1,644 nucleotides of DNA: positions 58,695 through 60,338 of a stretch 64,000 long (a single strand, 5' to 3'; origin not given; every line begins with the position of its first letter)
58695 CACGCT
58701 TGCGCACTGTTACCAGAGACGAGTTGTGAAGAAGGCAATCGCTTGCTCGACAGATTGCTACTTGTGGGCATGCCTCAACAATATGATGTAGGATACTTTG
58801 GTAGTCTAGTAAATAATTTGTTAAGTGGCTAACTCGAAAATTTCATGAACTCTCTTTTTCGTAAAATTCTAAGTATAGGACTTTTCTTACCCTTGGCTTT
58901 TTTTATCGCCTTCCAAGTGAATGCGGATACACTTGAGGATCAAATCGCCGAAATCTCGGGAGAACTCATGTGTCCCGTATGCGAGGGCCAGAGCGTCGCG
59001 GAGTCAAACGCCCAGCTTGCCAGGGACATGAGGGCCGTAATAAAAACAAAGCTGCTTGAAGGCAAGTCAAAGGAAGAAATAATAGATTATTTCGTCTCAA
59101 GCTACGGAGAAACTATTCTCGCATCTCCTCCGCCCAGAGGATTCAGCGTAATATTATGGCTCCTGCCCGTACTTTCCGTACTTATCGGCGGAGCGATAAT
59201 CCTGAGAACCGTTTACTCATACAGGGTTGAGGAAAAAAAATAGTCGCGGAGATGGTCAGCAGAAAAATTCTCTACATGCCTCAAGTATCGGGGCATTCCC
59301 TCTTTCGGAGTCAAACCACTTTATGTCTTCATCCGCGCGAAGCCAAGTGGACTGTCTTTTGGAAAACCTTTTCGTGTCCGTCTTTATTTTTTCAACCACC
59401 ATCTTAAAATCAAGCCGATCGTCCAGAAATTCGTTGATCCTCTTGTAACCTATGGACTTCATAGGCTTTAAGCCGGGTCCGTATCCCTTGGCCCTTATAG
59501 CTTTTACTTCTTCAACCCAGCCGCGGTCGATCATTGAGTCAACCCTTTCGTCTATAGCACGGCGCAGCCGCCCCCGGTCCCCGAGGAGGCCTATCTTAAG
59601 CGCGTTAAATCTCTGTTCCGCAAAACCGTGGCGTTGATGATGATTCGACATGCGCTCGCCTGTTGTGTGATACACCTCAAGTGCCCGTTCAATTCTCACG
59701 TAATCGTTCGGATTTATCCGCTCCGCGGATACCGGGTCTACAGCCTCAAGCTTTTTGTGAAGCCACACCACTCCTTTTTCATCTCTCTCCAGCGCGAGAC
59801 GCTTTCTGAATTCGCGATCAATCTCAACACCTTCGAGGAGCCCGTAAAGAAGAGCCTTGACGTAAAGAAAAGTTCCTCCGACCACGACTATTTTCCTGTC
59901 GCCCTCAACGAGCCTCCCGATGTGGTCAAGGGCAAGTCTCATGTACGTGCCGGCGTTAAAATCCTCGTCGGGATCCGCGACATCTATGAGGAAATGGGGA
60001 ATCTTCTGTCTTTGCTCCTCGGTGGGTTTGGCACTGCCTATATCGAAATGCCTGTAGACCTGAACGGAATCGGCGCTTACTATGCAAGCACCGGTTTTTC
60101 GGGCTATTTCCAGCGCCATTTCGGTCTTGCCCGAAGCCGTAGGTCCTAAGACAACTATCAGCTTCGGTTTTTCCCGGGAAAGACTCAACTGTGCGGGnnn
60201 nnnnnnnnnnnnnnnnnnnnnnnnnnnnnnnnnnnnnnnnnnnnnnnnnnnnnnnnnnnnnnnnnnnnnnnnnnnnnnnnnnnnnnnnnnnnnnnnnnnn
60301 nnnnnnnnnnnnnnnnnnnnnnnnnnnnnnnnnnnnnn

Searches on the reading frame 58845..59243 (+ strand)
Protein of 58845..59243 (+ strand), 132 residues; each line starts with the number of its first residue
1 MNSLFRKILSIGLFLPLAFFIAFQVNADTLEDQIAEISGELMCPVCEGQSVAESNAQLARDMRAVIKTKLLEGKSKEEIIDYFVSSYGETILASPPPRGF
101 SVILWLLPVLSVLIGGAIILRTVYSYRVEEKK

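Call 6: search_protein_families(library=pfam, proteins=[window:58845-59243:+])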
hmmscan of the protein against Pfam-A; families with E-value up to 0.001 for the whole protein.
window:58845-59243:+ (132 aa): 1 family
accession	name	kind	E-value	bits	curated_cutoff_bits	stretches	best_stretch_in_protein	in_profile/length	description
PF03918.19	CcmH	-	3.5e-32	111.1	25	1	24-127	19-122/143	Cytochrome C biogenesis protein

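Call 14: find_encoding_contigs(protein=window:58845-59240:+, flank=10000, max_places=10)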
Protein seq(132 aa) (132 aa): no gene with exactly this product is on record in the collection.

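Call 16: find_related_loci(query=window:58845-59240:+, collection=genome_contigs, flank=10000)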
Query seq(132 aa) (132 aa) in genome_contigs; peptide patterns used: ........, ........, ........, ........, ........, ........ (x = any residue, [..] = any of these).
304 stretches matched a pattern; 37 encode a relative of the query (tblastn E <= 1e-3); 37 distinct loci.
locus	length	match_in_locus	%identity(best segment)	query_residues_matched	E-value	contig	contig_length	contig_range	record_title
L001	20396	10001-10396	92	1-132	4e-79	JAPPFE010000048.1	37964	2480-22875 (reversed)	MAG: Candidatus Dadabacteria bacterium isolate RHO1_bin_23 NODE_2085_length_37964_cov_37.039199, whole genome shotgun se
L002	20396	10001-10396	92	1-132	2e-78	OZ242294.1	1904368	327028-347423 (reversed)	MAG: Thermodesulfobacteriota bacterium isolate dbd6f23f-7201-4405-b442-69d0362d048f genome assembly, chromosome: 1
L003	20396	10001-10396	93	1-132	8e-78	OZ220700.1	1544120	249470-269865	MAG: Thermodesulfobacteriota bacterium isolate c78cfef9-89c4-44c9-956d-f6b471e4c892 genome assembly, chromosome: 1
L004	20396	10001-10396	92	1-132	3e-77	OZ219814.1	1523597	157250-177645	MAG: Thermodesulfobacteriota bacterium isolate 4e20cc59-495a-4000-abf0-89ce236daca8 genome assembly, chromosome: 4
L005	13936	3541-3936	86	1-132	8e-77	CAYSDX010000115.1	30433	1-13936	MAG TPA_asm: uncultured Spirochaetia bacterium isolate SRP338948_co1_69 genome assembly, contig: k141_441296, whole geno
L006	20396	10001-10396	89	1-132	1e-76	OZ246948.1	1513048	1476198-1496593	MAG: Thermodesulfobacteriota bacterium isolate d696c60b-6efb-4378-b5c3-90a1f47793ec genome assembly, chromosome: 1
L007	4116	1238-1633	88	1-132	1e-76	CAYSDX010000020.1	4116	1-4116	MAG TPA_asm: uncultured Spirochaetia bacterium isolate SRP338948_co1_69 genome assembly, contig: k141_142766, whole geno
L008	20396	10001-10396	89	1-132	6e-76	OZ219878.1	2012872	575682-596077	MAG: Thermodesulfobacteriota bacterium isolate 5b8d878f-b741-4c1d-a9b4-bc29eff46044 genome assembly, chromosome: 1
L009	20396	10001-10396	88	1-132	4e-75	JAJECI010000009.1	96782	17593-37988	MAG: Candidatus Dadabacteria bacterium isolate jk18xAbins.11 k141_1450539, whole genome shotgun sequence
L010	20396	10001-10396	87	1-132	9e-75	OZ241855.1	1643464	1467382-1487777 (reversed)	MAG: Thermodesulfobacteriota bacterium isolate bf97cff6-840b-426a-aed0-598d6d542999 genome assembly, chromosome: 1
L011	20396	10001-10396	86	1-132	2e-73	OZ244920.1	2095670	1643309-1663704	MAG: Thermodesulfobacteriota bacterium isolate b9bca27b-65d2-4e2f-9395-4ed0975bd336 genome assembly, chromosome: 1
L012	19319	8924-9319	86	1-132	1e-73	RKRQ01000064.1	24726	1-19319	MAG: Candidatus Dadabacteria bacterium isolate PNGco_C_bin25 scaffold_209, whole genome shotgun sequence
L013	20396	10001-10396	84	1-132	4e-73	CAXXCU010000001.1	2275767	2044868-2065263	MAG: Thermodesulfobacteriota bacterium isolate 4efedf9e-3e77-46ca-ab62-2aefeacd466c genome assembly, contig: contig_1, w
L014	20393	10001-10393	86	1-132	5e-73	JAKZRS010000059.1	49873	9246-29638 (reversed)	MAG: Thermodesulfobacteriota bacterium isolate Langseth_MAG_00013 Langseth_MAG_00013_000000000059, whole genome shotgun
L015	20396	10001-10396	93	1-132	9e-72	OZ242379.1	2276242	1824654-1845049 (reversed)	MAG: Thermodesulfobacteriota bacterium isolate 9d136334-0537-4e9a-b9f8-abb272cb9b29 genome assembly, chromosome: 1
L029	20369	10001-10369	66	13-132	1e-51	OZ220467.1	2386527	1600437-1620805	MAG: Thermodesulfobacteriota bacterium isolate aae6c288-ea75-4acf-8f30-d59ed56bdf13 genome assembly, chromosome: 1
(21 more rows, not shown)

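Call 29: search_protein_families(library=pfam, proteins=[L015:794-2104:-, L015:2525-5629:+, L015:5915-6262:+, L015:6255-9410:+, L015:10532-10879:+, L015:10873-12174:+, L029:2515-8727:-, L029:1807-2256:-], max_evalue=0.01)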
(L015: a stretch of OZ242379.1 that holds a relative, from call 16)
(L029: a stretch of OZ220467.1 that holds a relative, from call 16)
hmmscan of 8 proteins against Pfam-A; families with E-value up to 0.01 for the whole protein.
L015:794-2104:- (436 aa): 3 families
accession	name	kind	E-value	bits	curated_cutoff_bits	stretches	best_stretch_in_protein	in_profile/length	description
PF19976.4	GAAD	-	5e-15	55.7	23.6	1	372-427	2-56/62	GTPase-associated adaptor domain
PF00149.33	Metallophos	-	1.9e-13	51.7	21.5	1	4-243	2-191/191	Calcineurin-like phosphoesterase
PF12850.12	Metallophos_2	-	0.0002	21.9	27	0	209-275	85-146/154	Calcineurin-like phosphoesterase superfamily domain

L015:2525-5629:+ (1034 aa): 2 families
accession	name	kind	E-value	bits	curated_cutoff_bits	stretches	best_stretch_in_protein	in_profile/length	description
PF01555.25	N6_N4_Mtase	-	1.4e-23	84.4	26.7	1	502-821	1-216/221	DNA methylase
PF13847.12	Methyltransf_31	-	0.0033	17.6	27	0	853-954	36-135/145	Methyltransferase domain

L015:5915-6262:+ (115 aa): 1 family
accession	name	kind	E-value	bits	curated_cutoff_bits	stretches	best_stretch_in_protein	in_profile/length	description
PF01934.22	HepT-like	-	8.7e-27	93.7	23.5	1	13-109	1-120/120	Ribonuclease HepT-like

L015:6255-9410:+ (1051 aa): 2 families
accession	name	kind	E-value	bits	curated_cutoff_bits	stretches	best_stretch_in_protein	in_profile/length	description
PF04851.21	ResIII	-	2e-08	34.7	22.5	1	150-288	25-162/164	Type III restriction enzyme, res subunit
PF18766.7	SWI2_SNF2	-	4.7e-05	23.6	26.7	1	154-277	24-145/221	SWI2/SNF2 ATPase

L015:10532-10879:+ (115 aa): 5 families
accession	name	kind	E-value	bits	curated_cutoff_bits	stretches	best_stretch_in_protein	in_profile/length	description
PF13560.12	HTH_31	-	0.00022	21.9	27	1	17-57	1-42/64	Helix-turn-helix domain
PF13384.12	HTH_23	-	0.00045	20.4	24.6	1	20-52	6-39/50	Homeodomain-like domain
PF08281.18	Sigma70_r4_2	-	0.00055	20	25.7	0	30-51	26-47/54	Sigma-70, region 4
PF01381.28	HTH_3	-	0.0012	19.3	23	1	22-59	1-40/55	Helix-turn-helix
PF04545.22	Sigma70_r4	-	0.0098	15.8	24.1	0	28-46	18-36/50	Sigma-70, region 4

L015:10873-12174:+ (433 aa): 2 families
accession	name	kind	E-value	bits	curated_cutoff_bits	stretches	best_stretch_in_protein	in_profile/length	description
PF07804.18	HipA_C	-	1.6e-52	178.7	30.5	1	172-408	1-213/213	HipA-like C-terminal domain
PF13657.11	Couple_hipA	-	1.1e-18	68.1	22.5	1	8-118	2-98/99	HipA N-terminal domain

L029:2515-8727:- (2070 aa): 13 families
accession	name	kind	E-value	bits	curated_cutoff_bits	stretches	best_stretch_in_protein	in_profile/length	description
PF00041.27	fn3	-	3.6e-62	207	25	7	254-341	2-82/84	Fibronectin type III domain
PF25059.1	FN3_DSCAM-DSCAML_C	-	2.6e-18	66.6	39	0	1207-1264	24-78/89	DSCAM/DSCAML C-terminal Fn3-like domain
PF03160.20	Calx-beta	-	1.9e-14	54.1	27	2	1068-1176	14-119/119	Calx-beta domain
PF16656.11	Pur_ac_phosph_N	-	1.8e-13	51.3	30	0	749-826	7-88/93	Purple acid Phosphatase, N-terminal domain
PF01108.23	Tissue_fac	-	3.8e-10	40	27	0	547-634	17-106/107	Tissue factor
PF16389.11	DUF4998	-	1.9e-09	37.8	29.1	1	552-718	20-186/199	Domain of unknown function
PF21605.3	CRLF2-like_D2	-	1e-08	35.6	27.3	0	552-628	1-71/94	Cytokine receptor-like factor 2-like, D2 domain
PF16323.11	DUF4959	-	2.8e-08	34.5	32.9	0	541-643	8-106/106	Domain of unknown function (DUF4959)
PF10179.15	NDNF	-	2.1e-07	31.5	27.3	0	1229-1261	87-119/127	Neuron-derived neurotrophic factor, first Fn(III) domain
PF16893.11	fn3_2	-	5.6e-07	30.1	27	0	791-822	51-82/89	Fibronectin type III domain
PF17766.7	fn3_6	-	0.00023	21.7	26.4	0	810-865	23-76/99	Fibronectin type-III domain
PF25814.1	fn3_SORL1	-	0.0038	17.7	27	0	1224-1251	45-72/90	SORL1-like, fn3 domain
PF01835.25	MG2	-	0.0051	17.6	32.8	0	1189-1225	34-69/96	MG2 domain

L029:1807-2256:- (149 aa): 1 family
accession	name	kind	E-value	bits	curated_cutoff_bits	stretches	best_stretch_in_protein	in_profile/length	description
PF02146.23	SIR2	-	2.5e-11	44.3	24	1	50-140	35-125/180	Sir2 family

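Call 46: search_protein_families(library=padloc, proteins=[L015:794-2104:-], max_evalue=0.01)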
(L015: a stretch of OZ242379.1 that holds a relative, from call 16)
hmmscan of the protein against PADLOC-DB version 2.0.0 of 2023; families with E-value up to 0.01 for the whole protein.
L015:794-2104:- (436 aa): 3 families
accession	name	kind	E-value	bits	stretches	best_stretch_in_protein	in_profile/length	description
PDLC05051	PDC-S60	-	3e-18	63.4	1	4-285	2-281/1027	-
PDLC00736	Effector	-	8.3e-14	49.4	1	4-249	4-240/561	Endonuclease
PDLC04908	PDC-S10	-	0.00013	19.3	1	25-108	8-85/223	-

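Call 64: search_protein_families(library=ncbifam, proteins=[window:58845-59243:+], max_evalue=0.00001)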
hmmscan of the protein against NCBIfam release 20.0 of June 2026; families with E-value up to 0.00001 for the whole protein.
window:58845-59243:+ (132 aa): 1 family
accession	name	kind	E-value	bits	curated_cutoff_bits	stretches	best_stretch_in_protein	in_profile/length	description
TIGR03147.1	cyt_nit_nrfF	exception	4.6e-21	74.8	159.2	1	22-122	22-122/126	heme lyase NrfEFG subunit NrfF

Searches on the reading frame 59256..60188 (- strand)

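Call 6: search_protein_families(library=pfam, proteins=[window:59256-60188:-])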
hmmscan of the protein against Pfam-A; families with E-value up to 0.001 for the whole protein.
window:59256-60188:- (310 aa): 2 families
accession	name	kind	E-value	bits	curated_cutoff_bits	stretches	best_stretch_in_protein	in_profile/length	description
PF01715.23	IPPT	-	1.9e-76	257.4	23.6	1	43-285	1-242/243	IPP transferase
PF01745.22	IPT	-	1.4e-11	44.7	20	1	9-106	2-99/233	Isopentenyl transferase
